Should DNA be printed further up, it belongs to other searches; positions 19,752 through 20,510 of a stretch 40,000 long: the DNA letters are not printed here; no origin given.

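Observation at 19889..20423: Single-gene cassette encoding a minimal one-HKD PLD-family nuclease-like protein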

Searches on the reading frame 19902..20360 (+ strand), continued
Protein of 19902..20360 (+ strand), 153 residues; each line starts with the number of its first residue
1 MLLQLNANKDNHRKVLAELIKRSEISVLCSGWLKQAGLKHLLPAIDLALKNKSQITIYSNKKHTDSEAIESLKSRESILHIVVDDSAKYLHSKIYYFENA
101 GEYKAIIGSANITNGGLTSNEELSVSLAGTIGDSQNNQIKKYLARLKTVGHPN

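Call 24: list_cluster_members(proteins=[window:19902-20360:+, window:17575-18627:-])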
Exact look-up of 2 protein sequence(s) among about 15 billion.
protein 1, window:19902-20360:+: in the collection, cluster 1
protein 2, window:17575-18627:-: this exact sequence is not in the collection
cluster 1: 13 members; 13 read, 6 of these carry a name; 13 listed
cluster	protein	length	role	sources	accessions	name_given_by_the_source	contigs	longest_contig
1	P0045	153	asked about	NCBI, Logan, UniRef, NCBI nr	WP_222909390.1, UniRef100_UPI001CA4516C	restriction endonuclease PLD domain-containing protein [Pseudomonas sp. DNDY-54] | restriction endonuclease PLD domain-containing protein n=1 Tax=Pseudomonas sp. DNDY-54 ...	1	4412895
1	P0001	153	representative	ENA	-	-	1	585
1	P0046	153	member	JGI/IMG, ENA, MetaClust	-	\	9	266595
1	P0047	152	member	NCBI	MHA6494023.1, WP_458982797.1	restriction endonuclease PLD domain-containing protein [Pseudomonas borbori]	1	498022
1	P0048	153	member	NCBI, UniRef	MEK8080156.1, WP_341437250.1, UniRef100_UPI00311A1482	restriction endonuclease PLD domain-containing protein [Pseudomonas sp. XK-1] | restriction endonuclease PLD domain-containing protein n=1 Tax=Pseudomonas sp. XK-1 ...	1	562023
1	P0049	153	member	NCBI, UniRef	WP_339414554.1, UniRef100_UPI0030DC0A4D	restriction endonuclease PLD domain-containing protein [Pseudomonas sp. EA_35y_Pfl2_R5] | restriction endonuclease PLD domain-containing protein n=1 Tax=Pseudomonas sp. ...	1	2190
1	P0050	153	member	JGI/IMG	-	HKD family nuclease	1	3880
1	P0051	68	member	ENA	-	-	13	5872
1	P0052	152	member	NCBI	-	-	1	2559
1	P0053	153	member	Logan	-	-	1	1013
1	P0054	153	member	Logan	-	-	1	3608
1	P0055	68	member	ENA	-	-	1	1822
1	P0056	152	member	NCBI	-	-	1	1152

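Call 25: find_related_loci(query=A1, collection=genome_contigs, flank=6000)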
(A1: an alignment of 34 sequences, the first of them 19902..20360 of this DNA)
Query A1 (153 aa) in genome_contigs; peptide patterns used: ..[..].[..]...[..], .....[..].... (x = any residue, [..] = any of these).
211 stretches matched a pattern; 148 encode a relative of the query (tblastn E <= 1e-3); the best 80 are kept; 80 distinct loci.
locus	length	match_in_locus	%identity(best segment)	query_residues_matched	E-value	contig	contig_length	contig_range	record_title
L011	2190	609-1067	98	1-153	2e-101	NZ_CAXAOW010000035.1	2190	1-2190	Pseudomonas sp. EA_35y_Pfl2_R5 isolate PseudoSSchier:R5 EA_35y_Pfl2_R5_NODE_272_length_2190_cov_65.359186, whole genome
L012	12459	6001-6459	93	1-153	2e-92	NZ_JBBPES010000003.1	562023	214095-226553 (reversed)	Pseudomonas sp. XK-1 Scaffold3, whole genome shotgun sequence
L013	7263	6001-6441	46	1-147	8e-44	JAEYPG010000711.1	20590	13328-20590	MAG: Proteobacteria bacterium isolate OH_CBB_185 k127_237234, whole genome shotgun sequence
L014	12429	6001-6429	49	1-143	1e-41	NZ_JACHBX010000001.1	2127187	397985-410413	Massilia aurea strain AT3.2 Ga0372471_01, whole genome shotgun sequence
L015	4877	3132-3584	46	1-149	9e-40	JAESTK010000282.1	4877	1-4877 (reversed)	MAG: Flavobacteriales bacterium isolate NORP312 CoAssembly_1161336, whole genome shotgun sequence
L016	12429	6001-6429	44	6-148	3e-38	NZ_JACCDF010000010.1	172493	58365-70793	Vreelandella salicampi strain BH103 NODE_10_length_172493_cov_57.125322, whole genome shotgun sequence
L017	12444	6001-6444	45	1-148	4e-37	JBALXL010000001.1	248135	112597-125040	MAG: Pseudomonadales bacterium isolate 9NakV-04 NODE_7_length_248135_cov_78.874766, whole genome shotgun sequence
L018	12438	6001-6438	43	3-148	5e-37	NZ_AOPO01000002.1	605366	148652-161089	Vreelandella titanicae BH1 contig00002, whole genome shotgun sequence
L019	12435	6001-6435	45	3-147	8e-37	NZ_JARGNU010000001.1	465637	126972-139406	MAG: Zhongshania sp. isolate bin_bo_oilr1.030 NODE_10_length_465637_cov_22.981889, whole genome shotgun sequence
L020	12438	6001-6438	43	3-148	1e-36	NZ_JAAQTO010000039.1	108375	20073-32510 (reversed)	Billgrantia bachuensis strain DX6 contig39, whole genome shotgun sequence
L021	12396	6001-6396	45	1-131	4e-34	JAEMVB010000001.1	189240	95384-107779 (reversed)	Sulfurimonas sp. SAG-AH-194-L11 strain SAG AH-194-L11 AH-194-L11_NODE_1, whole genome shotgun sequence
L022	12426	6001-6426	43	4-146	3e-32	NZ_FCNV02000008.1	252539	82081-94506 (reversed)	Caballeronia concitans isolate LMG 29315 contig000008, whole genome shotgun sequence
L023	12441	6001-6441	43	1-148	4e-33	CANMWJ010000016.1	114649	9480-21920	uncultured Marinobacterium sp. isolate N1E34-Z.fasta genome assembly, contig: NODE_16, whole genome shotgun sequence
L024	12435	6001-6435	42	1-146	2e-32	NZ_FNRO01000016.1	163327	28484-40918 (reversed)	Variovorax sp. YR216, whole genome shotgun sequence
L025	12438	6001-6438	53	1-146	4e-46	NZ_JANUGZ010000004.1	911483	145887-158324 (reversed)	Massilia aurea strain JCM 13879 4, whole genome shotgun sequence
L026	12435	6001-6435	45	1-146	7e-32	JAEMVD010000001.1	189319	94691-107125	Sulfurimonas sp. SAG-AH-194-C20 strain SAG AH-194-C20 AH-194-C20_NODE_1, whole genome shotgun sequence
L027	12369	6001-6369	45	23-146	2e-31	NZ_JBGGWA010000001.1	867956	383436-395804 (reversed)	Paraburkholderia sp. IW21 contig1, whole genome shotgun sequence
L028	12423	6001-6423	39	5-146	8e-30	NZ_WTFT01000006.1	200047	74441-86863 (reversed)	Pseudomonas izuensis strain IzPS43_3003 3003-PS43-Suruga_S7_L001_R1_001_(paired)_contig_6, whole genome shotgun sequence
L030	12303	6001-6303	45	48-149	5e-26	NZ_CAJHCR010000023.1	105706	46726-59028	Paraburkholderia kirstenboschensis strain LMG 28727 isolate LMG 28727, whole genome shotgun sequence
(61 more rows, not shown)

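Call 32: search_protein_families(library=pfam, proteins=[L008:6514-6825:+, L022:6470-6787:+, L027:6413-6754:+, L008:6863-8134:+, L028:3632-4921:+, L022:6900-7991:+, L027:7692-8618:-, L028:5254-5823:+, L027:5101-5784:-, L022:5187-5684:+], max_evalue=0.01)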
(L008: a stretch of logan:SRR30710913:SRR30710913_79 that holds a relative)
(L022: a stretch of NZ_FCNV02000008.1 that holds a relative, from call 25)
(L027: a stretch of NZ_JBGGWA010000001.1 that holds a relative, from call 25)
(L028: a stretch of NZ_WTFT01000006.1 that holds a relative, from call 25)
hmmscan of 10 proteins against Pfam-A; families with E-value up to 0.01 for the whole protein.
L008:6514-6825:+ (103 aa): 1 family
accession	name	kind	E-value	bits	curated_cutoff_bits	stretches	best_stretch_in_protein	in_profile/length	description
PF20274.4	cREC_REC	-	5.4e-21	75.5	27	1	5-96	2-87/88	Cyclic-phosphate processing Receiver domain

L022:6470-6787:+ (105 aa): 1 family
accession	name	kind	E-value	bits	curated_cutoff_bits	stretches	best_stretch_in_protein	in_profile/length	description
PF20274.4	cREC_REC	-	2.5e-19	70.2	27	1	5-97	1-87/88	Cyclic-phosphate processing Receiver domain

L027:6413-6754:+ (113 aa): 1 family
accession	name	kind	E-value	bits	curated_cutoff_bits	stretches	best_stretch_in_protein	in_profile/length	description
PF20274.4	cREC_REC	-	1.7e-19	70.7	27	1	5-97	1-87/88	Cyclic-phosphate processing Receiver domain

L008:6863-8134:+ (423 aa): 0 families

L028:3632-4921:+ (429 aa): 0 families

L022:6900-7991:+ (363 aa): 3 families
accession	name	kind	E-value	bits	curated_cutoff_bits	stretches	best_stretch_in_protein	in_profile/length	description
PF03466.25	LysR_substrate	-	7.7e-37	127.1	28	1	152-355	4-205/209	LysR substrate binding domain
PF00126.33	HTH_1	-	3.9e-21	75.2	26.6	1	70-125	5-60/60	Bacterial regulatory helix-turn-helix protein, lysR family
PF12802.13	MarR_2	-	0.0077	16.8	27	0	80-105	22-47/61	MarR family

L027:7692-8618:- (308 aa): 2 families
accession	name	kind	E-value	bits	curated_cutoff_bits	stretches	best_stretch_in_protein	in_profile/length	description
PF03466.25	LysR_substrate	-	8.8e-44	149.8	28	1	89-298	3-208/209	LysR substrate binding domain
PF00126.33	HTH_1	-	2.7e-15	56.5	26.6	1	4-63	1-60/60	Bacterial regulatory helix-turn-helix protein, lysR family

L028:5254-5823:+ (189 aa): 1 family
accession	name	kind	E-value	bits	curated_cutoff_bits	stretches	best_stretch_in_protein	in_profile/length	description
PF00440.29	TetR_N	-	7.2e-08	32.5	24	1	18-62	4-47/47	Bacterial regulatory proteins, tetR family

L027:5101-5784:- (227 aa): 0 families

L022:5187-5684:+ (165 aa): 0 families

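Call 37: search_protein_families(library=pfam, proteins=[L016:5128-5958:+, L016:4232-5131:+, L017:5426-5899:+, L017:6557-7276:+, L018:5455-5841:+, L018:6535-7011:+, L019:4728-5819:+, L019:6435-7244:+, L026:4522-5991:+, L026:6502-7419:+], max_evalue=0.001)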
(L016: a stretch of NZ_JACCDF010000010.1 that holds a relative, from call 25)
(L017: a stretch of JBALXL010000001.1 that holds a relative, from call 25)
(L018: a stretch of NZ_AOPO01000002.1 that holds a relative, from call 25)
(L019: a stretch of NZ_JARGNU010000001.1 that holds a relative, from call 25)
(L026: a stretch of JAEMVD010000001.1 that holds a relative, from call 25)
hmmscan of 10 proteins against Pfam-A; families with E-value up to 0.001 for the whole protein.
L016:5128-5958:+ (276 aa): 0 families

L016:4232-5131:+ (299 aa): 4 families
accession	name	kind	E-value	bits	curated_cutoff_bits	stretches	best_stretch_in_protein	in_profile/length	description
PF13599.13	Pentapeptide_4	-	2.6e-08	34.3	38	1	65-134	4-73/78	Pentapeptide repeat region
PF07885.22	Ion_trans_2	-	1.4e-06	28.5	22.5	1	228-297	16-77/79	Ion channel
PF00805.28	Pentapeptide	-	3.3e-06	27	20.2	1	80-114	4-38/40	Pentapeptide repeats (8 copies)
PF13576.12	Pentapeptide_3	-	6.8e-06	26.6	27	1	74-108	12-48/48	Pentapeptide repeats (9 copies)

L017:5426-5899:+ (157 aa): 0 families

L017:6557-7276:+ (239 aa): 0 families

L018:5455-5841:+ (128 aa): 0 families

L018:6535-7011:+ (158 aa): 0 families

L019:4728-5819:+ (363 aa): 3 families
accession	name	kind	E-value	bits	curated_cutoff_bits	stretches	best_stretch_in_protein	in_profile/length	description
PF07728.20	AAA_5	-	7.3e-26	91.3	22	1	76-218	1-139/139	AAA domain (dynein-related subfamily)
PF20030.5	bpMoxR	-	0.00027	20.5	27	1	53-101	10-58/205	MoxR domain in the MoxR-vWA-beta-propeller ternary systems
PF07726.17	AAA_3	-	0.0004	20.7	27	0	77-205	2-115/131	ATPase family associated with various cellular activities (AAA)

L019:6435-7244:+ (269 aa): 1 family
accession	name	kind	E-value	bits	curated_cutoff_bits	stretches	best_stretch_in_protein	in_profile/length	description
PF01988.24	VIT1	-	1.1e-58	199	28.1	1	47-256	1-212/214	VIT family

L026:4522-5991:+ (489 aa): 2 families
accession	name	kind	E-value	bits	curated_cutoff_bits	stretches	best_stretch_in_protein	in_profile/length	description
PF11074.14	DUF2779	-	4.1e-43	147.1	23.3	1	292-415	2-126/126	Domain of unknown function(DUF2779)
PF13482.12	RNase_H_2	-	1.4e-05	25.5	22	1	322-485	24-164/165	RNase_H superfamily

L026:6502-7419:+ (305 aa): 4 families
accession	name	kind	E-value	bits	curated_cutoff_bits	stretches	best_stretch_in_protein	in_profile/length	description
PF13280.12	WYL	-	9.5e-10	38.8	21.8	1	133-194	4-68/70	WYL domain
PF25583.1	WCX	-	1.5e-07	32.1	23.9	1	225-301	2-75/76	WCX domain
PF08220.18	HTH_DeoR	-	2.5e-06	27.6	21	1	13-49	1-37/57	DeoR-like helix-turn-helix domain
PF08279.18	HTH_11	-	3.3e-06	27.3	25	1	13-47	1-36/55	HTH domain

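Call 38: search_protein_families(library=pfam, proteins=[L013:5311-5835:-, L013:2936-5305:-, L014:5476-5805:+, L014:4769-5479:+, L014:6531-7760:-, L020:4794-5915:+, L020:6719-7198:+, L023:4496-5596:+, L024:6701-8065:-, L015:2702-2947:-], max_evalue=0.001)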
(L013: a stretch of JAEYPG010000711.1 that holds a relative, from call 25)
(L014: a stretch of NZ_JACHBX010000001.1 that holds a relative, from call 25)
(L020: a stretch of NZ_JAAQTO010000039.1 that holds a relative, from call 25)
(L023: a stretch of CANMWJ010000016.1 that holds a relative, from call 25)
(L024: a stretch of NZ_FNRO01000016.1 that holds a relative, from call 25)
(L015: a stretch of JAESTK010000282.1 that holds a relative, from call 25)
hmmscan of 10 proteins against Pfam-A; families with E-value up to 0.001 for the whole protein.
L013:5311-5835:- (174 aa): 0 families

L013:2936-5305:- (789 aa): 2 families
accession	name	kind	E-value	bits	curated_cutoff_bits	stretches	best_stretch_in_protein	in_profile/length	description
PF13240.11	Zn_Ribbon_1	-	2.5e-06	27.5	25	1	765-784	1-20/23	zinc-ribbon domain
PF12773.13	DZR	-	9.4e-05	22.9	27.3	1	762-784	23-45/45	Double zinc ribbon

L014:5476-5805:+ (109 aa): 0 families

L014:4769-5479:+ (236 aa): 3 families
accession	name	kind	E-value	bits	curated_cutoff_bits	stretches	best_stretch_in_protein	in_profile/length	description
PF01323.26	DSBA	-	5.6e-16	59.3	25.6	1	65-201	2-178/191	DSBA-like thioredoxin domain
PF13462.12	Thioredoxin_4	-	2.9e-08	34.5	23.2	1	62-210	14-161/165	Thioredoxin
PF00085.26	Thioredoxin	-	1.9e-05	25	23.5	1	61-98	18-55/103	Thioredoxin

L014:6531-7760:- (409 aa): 2 families
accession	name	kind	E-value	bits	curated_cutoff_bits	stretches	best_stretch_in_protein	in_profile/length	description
PF07690.21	MFS_1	-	3.5e-34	118.7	33.4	2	11-284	2-267/347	Major Facilitator Superfamily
PF00083.30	Sugar_tr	-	8e-10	38.6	22.3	1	49-195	45-195/452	Sugar (and other) transporter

L020:4794-5915:+ (373 aa): 2 families
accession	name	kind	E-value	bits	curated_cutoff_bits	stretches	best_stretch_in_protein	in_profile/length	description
PF00069.31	Pkinase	-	7e-14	52.3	31.7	1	7-98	107-195/263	Protein kinase domain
PF07714.23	PK_Tyr_Ser-Thr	-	2.7e-07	30.6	23.1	1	7-143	111-251/258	Protein tyrosine and serine/threonine kinase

L020:6719-7198:+ (159 aa): 0 families

L023:4496-5596:+ (366 aa): 0 families

L024:6701-8065:- (454 aa): 1 family
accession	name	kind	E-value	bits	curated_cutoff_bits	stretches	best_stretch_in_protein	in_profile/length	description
PF01936.24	NYN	-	1.4e-17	65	24.2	1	3-157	2-139/145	NYN domain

L015:2702-2947:- (81 aa): 2 families
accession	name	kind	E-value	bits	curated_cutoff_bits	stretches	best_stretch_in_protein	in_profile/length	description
PF04014.23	MazE_antitoxin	-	1.9e-12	47.4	24.7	1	5-48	3-46/48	Antidote-toxin recognition MazE, bacterial antitoxin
PF15937.10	PrlF_antitoxin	-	3e-08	34.2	32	1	4-51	2-49/99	prlF antitoxin for toxin YhaV_toxin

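Call 40: search_solved_structures(query=A1, max_evalue=1, show_alignments=5)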
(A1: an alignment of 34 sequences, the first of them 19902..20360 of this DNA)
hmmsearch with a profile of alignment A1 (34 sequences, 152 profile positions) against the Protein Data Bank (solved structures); distinct sequences matched with E-value up to 1: 4.
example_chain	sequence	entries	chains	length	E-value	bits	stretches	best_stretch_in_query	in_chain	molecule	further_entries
7clg_A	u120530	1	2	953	2.8e-08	37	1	3-144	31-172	Putative helicase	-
4rct_A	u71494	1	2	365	2.9e-05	27.2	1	13-150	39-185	Restriction endonuclease R.NgoVII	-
2c1l_A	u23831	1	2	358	0.0003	24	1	28-134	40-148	RESTRICTION ENDONUCLEASE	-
8i4m_G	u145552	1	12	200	0.7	13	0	104-146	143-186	Adaptor protein(gp22) of the cyanophage P-SCSP1u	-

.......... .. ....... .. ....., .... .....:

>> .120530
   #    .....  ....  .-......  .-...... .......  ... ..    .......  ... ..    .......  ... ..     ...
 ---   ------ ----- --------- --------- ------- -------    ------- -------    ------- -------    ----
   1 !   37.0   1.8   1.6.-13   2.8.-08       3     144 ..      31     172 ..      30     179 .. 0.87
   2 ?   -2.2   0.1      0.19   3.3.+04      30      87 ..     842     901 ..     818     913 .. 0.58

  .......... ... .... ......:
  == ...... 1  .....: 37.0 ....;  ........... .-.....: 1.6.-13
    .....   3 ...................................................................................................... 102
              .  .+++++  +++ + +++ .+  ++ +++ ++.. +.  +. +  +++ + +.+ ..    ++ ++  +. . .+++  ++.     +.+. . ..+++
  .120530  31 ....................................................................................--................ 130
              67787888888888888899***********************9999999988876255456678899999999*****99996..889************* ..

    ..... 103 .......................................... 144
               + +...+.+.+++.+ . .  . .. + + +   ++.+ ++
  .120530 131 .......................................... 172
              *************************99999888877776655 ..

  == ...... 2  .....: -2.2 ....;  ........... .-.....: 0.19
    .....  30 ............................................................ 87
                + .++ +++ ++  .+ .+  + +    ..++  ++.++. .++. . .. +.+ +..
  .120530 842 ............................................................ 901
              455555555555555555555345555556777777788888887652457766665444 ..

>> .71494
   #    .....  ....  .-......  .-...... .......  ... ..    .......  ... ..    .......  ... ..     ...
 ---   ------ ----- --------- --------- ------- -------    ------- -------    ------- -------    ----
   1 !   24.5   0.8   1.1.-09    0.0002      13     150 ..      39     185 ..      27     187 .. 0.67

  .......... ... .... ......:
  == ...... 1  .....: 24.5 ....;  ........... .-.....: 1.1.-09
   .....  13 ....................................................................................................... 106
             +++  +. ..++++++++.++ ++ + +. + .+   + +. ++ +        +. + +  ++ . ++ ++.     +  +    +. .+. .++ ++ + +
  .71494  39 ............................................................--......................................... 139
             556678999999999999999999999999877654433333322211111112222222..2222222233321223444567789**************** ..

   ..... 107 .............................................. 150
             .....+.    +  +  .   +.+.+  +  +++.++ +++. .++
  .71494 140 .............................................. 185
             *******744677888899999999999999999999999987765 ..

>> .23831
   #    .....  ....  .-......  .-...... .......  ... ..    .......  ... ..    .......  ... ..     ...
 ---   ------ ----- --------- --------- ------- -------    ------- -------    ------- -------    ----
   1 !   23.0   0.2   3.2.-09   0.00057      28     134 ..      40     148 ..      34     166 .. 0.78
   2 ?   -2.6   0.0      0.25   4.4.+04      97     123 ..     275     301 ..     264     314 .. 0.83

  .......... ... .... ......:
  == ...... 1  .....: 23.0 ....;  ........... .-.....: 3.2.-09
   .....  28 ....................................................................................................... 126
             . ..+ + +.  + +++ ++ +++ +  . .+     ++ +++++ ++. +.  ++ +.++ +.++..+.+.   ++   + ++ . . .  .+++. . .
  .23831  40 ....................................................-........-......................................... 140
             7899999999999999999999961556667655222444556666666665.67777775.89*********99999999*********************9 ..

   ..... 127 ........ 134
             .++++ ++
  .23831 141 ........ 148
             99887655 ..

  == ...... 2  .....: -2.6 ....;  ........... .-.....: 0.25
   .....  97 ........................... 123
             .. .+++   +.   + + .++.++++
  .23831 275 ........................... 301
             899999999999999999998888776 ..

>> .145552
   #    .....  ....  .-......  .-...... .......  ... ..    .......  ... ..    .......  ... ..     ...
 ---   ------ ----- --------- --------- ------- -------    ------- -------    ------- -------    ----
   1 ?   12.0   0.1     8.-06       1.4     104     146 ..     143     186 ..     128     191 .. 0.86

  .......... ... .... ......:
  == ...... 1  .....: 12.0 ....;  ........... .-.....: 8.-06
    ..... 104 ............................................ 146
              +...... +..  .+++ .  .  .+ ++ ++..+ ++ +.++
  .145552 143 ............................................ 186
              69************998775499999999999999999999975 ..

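Call 45: search_protein_representatives(alignment_id=A1)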
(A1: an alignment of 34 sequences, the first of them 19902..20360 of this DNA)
Query: 34 sequences, 152 profile positions. Proteins with E-value up to 0.001 (for the whole library): 4541; up to 1e-10: 404; up to 1e-30: 55. The best 150 are listed.
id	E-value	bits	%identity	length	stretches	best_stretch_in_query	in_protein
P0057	4.6e-57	208.4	-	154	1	1-149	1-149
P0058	1.8e-56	206.5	-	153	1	1-149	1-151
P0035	5.2e-54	198.6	-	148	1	1-148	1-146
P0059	3.0e-52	192.8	-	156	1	2-150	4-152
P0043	7.3e-52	191.6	-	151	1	5-150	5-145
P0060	9.5e-52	191.2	-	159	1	1-148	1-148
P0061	3.3e-51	189.5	-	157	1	1-149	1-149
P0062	6.2e-51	188.6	-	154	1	4-148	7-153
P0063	3.5e-50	186.1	-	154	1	1-150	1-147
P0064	2.1e-49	183.6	-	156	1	1-150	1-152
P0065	3.3e-49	183.0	-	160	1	5-150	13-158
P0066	7.9e-49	181.7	-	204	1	1-149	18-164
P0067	3.3e-47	176.4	-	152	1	1-149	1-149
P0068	6.4e-47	175.5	-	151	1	1-148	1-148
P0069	5.2e-46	172.6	-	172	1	1-149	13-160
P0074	1.1e-43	165.1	-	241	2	68-150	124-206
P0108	1.5e-29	119.1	-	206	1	8-149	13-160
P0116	5.9e-26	107.4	-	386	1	2-151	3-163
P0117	5.4e-25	104.3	-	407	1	3-148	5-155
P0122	6.4e-24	100.8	-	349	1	1-147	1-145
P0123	8.0e-24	100.5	-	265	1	1-148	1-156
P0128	7.6e-22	94.1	-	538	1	1-147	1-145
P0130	1.6e-21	93.1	-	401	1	2-148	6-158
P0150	8.9e-20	87.4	-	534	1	1-149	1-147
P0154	2.9e-19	85.7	-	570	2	7-148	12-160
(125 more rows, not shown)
